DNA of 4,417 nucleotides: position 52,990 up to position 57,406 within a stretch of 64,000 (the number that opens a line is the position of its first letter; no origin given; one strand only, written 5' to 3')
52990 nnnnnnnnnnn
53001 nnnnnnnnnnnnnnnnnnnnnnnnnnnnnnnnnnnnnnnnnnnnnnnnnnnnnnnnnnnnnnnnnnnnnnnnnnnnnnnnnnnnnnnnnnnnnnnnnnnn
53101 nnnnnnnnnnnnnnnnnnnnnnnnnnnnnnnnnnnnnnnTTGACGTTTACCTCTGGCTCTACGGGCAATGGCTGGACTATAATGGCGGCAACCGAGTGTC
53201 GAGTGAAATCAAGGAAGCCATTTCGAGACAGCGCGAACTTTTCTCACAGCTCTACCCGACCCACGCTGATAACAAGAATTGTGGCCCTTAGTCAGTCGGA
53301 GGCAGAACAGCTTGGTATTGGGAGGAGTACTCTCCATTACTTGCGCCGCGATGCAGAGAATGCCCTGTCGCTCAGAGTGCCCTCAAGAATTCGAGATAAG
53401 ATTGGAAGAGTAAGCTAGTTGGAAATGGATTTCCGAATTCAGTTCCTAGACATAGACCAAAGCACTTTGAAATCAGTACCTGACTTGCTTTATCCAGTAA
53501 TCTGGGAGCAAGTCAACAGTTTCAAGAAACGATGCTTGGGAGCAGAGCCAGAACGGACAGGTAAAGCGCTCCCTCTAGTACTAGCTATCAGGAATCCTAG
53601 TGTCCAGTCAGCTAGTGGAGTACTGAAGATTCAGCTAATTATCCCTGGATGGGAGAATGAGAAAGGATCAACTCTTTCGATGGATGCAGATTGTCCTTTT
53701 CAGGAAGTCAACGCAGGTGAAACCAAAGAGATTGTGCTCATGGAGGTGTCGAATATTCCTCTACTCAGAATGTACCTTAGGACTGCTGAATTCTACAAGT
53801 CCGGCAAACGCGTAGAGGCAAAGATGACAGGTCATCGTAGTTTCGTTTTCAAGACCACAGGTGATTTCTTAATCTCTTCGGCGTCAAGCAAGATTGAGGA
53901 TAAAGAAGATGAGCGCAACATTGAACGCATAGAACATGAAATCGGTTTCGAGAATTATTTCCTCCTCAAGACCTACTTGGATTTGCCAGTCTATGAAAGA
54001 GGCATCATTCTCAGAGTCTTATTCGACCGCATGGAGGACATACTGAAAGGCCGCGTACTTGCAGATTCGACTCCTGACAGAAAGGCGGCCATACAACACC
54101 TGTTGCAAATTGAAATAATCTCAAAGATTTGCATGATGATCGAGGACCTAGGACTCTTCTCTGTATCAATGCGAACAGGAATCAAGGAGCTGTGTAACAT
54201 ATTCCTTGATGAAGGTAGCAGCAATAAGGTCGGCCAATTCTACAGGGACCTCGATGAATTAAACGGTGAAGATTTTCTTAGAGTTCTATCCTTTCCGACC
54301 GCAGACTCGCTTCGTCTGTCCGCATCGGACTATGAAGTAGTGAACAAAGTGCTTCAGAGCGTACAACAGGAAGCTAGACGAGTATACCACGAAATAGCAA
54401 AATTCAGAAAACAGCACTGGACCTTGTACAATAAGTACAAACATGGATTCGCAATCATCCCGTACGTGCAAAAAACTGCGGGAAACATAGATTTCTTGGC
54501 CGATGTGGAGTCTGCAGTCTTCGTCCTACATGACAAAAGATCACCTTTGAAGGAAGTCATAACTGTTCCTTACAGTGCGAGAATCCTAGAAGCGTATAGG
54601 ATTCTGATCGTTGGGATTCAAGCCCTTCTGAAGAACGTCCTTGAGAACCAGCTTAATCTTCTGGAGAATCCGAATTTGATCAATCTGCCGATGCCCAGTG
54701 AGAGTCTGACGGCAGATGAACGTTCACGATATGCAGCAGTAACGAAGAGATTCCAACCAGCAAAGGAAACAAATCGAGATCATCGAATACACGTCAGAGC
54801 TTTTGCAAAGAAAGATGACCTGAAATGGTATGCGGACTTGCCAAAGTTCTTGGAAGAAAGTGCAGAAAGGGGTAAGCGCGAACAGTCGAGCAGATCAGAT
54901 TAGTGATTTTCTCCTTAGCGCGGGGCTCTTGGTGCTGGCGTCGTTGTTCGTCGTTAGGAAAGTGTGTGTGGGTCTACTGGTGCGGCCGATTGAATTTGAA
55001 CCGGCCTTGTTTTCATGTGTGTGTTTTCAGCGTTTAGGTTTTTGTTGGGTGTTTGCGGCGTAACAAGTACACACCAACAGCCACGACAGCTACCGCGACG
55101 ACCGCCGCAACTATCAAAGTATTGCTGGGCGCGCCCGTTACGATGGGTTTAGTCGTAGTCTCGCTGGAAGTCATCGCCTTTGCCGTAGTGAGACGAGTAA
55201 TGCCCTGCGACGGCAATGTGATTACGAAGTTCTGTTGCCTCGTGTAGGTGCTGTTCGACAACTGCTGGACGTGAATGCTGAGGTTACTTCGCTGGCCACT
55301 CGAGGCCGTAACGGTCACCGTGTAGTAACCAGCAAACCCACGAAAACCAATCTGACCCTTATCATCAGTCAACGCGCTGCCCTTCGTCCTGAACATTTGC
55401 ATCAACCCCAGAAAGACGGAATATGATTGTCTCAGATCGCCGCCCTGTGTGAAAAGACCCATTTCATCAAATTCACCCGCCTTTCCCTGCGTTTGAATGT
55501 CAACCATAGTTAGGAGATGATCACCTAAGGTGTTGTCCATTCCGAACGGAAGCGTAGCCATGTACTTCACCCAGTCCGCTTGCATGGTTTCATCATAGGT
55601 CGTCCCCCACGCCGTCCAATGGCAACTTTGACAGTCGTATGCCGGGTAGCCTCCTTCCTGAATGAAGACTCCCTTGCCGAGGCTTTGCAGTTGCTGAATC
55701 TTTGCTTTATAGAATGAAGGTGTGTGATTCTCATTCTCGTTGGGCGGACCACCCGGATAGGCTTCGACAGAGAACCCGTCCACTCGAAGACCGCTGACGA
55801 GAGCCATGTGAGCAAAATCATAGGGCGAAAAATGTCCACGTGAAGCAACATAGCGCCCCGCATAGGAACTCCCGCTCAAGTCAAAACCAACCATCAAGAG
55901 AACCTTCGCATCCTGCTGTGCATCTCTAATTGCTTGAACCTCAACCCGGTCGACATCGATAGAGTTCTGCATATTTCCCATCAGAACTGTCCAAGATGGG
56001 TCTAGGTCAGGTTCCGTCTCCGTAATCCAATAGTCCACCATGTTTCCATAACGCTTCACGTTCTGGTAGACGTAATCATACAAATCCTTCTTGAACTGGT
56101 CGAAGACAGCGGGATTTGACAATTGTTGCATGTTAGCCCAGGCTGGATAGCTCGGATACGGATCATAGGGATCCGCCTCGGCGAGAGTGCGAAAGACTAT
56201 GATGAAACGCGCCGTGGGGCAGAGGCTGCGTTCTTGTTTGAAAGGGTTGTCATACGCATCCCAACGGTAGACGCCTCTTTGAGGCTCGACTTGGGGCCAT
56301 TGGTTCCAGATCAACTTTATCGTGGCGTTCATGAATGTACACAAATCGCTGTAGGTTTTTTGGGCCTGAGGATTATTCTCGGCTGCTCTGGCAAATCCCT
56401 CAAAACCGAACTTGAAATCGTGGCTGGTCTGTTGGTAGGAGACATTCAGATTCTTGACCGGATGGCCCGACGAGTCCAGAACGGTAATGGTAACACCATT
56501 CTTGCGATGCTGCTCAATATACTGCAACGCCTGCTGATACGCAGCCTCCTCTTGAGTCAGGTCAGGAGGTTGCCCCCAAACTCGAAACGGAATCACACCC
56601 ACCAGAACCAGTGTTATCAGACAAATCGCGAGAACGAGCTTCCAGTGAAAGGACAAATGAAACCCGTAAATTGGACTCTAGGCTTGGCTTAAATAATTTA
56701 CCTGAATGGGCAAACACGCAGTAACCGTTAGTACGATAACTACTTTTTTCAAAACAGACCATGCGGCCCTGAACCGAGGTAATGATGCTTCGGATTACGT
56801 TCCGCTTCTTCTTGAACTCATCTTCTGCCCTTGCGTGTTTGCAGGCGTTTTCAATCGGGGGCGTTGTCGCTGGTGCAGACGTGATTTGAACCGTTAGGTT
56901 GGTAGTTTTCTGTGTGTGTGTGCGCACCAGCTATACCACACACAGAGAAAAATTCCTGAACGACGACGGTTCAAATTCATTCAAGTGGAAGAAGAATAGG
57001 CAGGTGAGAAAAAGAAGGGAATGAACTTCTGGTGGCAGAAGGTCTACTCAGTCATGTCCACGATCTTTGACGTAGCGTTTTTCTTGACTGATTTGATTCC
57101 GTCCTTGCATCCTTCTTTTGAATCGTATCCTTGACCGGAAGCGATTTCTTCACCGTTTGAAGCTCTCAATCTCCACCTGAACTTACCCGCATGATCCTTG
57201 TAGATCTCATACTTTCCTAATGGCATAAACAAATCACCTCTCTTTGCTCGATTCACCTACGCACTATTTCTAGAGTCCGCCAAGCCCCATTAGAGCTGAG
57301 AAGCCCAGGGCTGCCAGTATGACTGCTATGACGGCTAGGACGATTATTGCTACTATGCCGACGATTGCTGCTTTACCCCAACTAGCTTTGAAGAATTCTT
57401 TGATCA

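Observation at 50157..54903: Stand-alone Cas1 (casposase-like, C-terminal HTH) in a compact co-directional ORF array with no CRISPR, cas2, cas4 or PolB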

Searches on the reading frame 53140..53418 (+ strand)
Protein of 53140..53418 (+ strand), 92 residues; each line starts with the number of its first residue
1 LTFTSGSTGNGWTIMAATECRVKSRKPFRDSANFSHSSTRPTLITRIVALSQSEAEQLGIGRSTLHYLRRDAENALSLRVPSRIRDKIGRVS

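Call 3: search_protein_families(library=pfam, proteins=[window:53140-53418:+], max_evalue=0.1)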
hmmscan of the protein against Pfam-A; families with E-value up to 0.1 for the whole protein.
window:53140-53418:+ (92 aa): 1 family
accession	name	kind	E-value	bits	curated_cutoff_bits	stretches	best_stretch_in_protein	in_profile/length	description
PF02954.25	HTH_8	-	0.03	14.5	22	1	55-67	25-37/42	Bacterial regulatory protein, Fis family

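Call 4: search_protein_families(library=ncbifam, proteins=[window:53140-53418:+], max_evalue=0.1)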
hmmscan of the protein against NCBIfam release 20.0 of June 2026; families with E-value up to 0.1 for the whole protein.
window:53140-53418:+ (92 aa): 0 families

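Call 5: search_protein_families(library=padloc, proteins=[window:53140-53418:+], max_evalue=0.1)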
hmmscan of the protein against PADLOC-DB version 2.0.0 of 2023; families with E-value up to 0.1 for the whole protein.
window:53140-53418:+ (92 aa): 0 families

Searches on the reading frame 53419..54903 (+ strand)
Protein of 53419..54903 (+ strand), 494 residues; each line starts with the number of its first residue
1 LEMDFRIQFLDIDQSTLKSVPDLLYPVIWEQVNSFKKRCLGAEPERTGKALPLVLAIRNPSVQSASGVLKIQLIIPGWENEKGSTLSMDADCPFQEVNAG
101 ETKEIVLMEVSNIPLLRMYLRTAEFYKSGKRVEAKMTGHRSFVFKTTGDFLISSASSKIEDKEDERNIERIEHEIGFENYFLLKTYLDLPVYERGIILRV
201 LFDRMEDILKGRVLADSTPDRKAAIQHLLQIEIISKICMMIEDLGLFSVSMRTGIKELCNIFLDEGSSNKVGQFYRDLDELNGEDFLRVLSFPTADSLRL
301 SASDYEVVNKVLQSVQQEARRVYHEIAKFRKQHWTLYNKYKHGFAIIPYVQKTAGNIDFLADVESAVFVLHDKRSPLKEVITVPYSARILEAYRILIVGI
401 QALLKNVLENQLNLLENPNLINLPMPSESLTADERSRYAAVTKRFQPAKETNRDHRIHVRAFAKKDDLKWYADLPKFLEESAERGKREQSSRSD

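Call 3: search_protein_families(library=pfam, proteins=[window:53419-54903:+], max_evalue=0.1)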
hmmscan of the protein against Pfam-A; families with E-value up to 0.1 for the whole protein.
window:53419-54903:+ (494 aa): 0 families

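Call 4: search_protein_families(library=ncbifam, proteins=[window:53419-54903:+], max_evalue=0.1)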
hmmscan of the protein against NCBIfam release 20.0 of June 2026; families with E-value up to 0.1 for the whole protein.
window:53419-54903:+ (494 aa): 0 families

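Call 5: search_protein_families(library=padloc, proteins=[window:53419-54903:+], max_evalue=0.1)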
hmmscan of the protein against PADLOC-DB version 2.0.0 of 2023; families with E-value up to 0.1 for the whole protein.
window:53419-54903:+ (494 aa): 0 families

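Call 31: search_protein_families(library=phrogs, proteins=[window:53419-54903:+], max_evalue=0.1)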
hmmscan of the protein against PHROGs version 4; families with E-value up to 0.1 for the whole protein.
window:53419-54903:+ (494 aa): 0 families

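Call 59: find_homologous_proteins(query=window:53419-54903:+)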
Query window:53419-54903:+ (494 aa): 4 proteins with E <= 0.001 among 8000 candidates.
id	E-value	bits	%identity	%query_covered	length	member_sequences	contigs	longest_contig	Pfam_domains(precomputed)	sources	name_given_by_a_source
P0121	0.0e+0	1094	100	100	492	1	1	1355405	-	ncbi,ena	-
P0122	4.1e-294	993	90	99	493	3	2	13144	-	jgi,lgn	jgi:hypothetical protein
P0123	6.5e-276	933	84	99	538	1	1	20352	-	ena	-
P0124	7.4e-253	857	80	99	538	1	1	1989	-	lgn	-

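Call 61: find_encoding_contigs(protein=P0122, flank=10000, max_places=3)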
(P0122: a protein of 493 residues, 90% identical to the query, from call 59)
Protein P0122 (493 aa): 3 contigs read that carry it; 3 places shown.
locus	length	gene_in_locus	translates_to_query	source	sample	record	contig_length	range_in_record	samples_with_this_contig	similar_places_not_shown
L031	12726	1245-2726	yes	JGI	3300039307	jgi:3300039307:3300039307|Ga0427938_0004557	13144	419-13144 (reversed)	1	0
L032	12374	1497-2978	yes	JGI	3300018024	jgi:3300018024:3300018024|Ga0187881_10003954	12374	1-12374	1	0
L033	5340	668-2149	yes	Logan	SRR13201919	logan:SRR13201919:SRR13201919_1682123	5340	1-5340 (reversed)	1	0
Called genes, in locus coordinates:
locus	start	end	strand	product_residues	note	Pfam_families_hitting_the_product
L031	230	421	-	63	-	-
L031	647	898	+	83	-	-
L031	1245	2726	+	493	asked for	-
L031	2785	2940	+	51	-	-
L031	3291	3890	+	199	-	-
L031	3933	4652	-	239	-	-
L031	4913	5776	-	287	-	-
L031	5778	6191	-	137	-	-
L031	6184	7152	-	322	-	-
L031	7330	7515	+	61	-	-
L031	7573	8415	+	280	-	-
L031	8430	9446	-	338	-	PF04434:SWIM (weak), PF00665:rve (faint), PF13610:DDE_Tnp_IS240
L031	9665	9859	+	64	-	-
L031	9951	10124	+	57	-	PF18929:DUF5678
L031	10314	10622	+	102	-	-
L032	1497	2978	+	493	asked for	-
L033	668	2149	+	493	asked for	-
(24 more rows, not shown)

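Call 62: find_encoding_contigs(protein=P0123, flank=10000, max_places=3)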
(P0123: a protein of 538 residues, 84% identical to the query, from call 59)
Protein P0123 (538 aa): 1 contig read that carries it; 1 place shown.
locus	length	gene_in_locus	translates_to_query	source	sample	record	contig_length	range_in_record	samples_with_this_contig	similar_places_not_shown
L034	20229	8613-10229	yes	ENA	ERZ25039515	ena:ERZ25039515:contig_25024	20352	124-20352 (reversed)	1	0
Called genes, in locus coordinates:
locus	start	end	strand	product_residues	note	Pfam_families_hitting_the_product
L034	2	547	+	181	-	?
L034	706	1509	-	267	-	-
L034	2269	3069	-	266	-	PF01182:Glucosamine_iso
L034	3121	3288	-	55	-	-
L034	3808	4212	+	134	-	PF14464:Prok-JAB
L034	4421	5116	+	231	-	-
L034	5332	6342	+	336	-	PF00005:ABC_tran, PF13304:AAA_21 (faint), PF13732:DrrA1-3_C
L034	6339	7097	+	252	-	PF01061:ABC2_membrane, PF12698:ABC2_membrane_3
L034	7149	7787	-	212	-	PF01694:Rhomboid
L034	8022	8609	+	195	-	PF01867:Cas_Cas1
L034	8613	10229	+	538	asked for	-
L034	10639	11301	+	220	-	PF13248:Zn_ribbon_3 (faint)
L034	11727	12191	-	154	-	-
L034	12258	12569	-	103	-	-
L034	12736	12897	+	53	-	-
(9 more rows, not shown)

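Call 100: search_solved_structures(query=window:53419-54903:+, max_evalue=10)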
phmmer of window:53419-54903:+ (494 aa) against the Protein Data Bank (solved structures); distinct sequences matched with E-value up to 10: 0.

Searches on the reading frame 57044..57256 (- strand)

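Call 65: search_protein_families(library=pfam, proteins=[window:57044-57256:-], max_evalue=0.01)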
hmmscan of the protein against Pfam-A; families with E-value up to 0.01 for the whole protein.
window:57044-57256:- (70 aa): 1 family
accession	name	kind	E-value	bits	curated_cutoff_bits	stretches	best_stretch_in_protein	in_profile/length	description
PF07411.17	DUF1508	-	9.2e-21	73.9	22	1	21-63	1-43/48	Domain of unknown function (DUF1508)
